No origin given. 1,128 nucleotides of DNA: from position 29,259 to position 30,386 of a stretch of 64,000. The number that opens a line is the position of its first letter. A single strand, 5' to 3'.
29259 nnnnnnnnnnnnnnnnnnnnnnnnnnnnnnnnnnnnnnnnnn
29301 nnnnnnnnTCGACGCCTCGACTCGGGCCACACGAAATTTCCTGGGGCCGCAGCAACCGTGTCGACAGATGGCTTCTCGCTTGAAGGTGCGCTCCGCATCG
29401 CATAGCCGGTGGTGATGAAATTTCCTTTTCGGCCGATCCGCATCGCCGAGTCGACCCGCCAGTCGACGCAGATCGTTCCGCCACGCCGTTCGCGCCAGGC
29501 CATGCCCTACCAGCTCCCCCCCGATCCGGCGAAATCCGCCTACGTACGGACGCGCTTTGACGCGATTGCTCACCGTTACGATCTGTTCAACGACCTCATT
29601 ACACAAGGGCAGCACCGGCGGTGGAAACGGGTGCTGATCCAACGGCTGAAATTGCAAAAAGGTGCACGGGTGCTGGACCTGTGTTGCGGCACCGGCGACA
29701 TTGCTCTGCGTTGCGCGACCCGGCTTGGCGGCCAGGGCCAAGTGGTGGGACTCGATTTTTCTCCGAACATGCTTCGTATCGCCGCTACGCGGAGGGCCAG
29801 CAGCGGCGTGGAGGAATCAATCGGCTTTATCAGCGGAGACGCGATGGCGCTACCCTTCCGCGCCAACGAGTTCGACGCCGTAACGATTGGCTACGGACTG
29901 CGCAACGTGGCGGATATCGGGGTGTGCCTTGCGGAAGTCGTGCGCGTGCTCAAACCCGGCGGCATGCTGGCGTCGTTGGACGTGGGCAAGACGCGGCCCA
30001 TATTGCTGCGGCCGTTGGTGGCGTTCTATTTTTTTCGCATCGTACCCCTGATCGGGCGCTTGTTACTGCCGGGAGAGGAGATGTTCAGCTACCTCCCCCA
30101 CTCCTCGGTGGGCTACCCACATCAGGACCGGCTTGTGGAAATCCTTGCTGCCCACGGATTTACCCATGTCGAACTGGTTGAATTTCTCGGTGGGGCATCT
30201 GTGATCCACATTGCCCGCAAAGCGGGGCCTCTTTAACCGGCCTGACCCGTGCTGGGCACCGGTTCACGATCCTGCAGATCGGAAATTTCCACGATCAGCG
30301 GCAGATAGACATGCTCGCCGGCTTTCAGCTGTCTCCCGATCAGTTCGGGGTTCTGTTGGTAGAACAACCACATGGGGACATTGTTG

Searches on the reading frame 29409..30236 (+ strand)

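Call 30: search_protein_families(library=pfam, proteins=[window:29409-30236:+], max_evalue=0.00001)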
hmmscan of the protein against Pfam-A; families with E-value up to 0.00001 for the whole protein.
window:29409-30236:+ (275 aa): 8 families
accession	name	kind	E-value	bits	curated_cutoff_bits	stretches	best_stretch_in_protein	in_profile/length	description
PF01209.24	Ubie_methyltran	-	5.1e-60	203.1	20.1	1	41-271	4-233/233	ubiE/COQ5 methyltransferase family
PF13649.12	Methyltransf_25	-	2.1e-23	83.3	27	1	88-185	1-97/97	Methyltransferase domain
PF13847.12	Methyltransf_31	-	1.6e-21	76.9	27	1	83-193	2-113/145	Methyltransferase domain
PF08241.18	Methyltransf_11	-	3.5e-21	76.1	21.2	1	89-188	1-94/95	Methyltransferase domain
PF08242.18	Methyltransf_12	-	6.8e-13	49.6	30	1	89-187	1-98/98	Methyltransferase domain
PF13489.12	Methyltransf_23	-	3.9e-09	36.9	27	1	70-214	7-124/164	Methyltransferase domain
PF01135.25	PCMT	-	1.2e-06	28.9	20.3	1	76-186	65-168/210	Protein-L-isoaspartate(D-aspartate) O-methyltransferase (PCMT)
PF02353.26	CMAS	-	5e-06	26.5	27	1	65-137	44-113/273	Mycolic acid cyclopropane synthetase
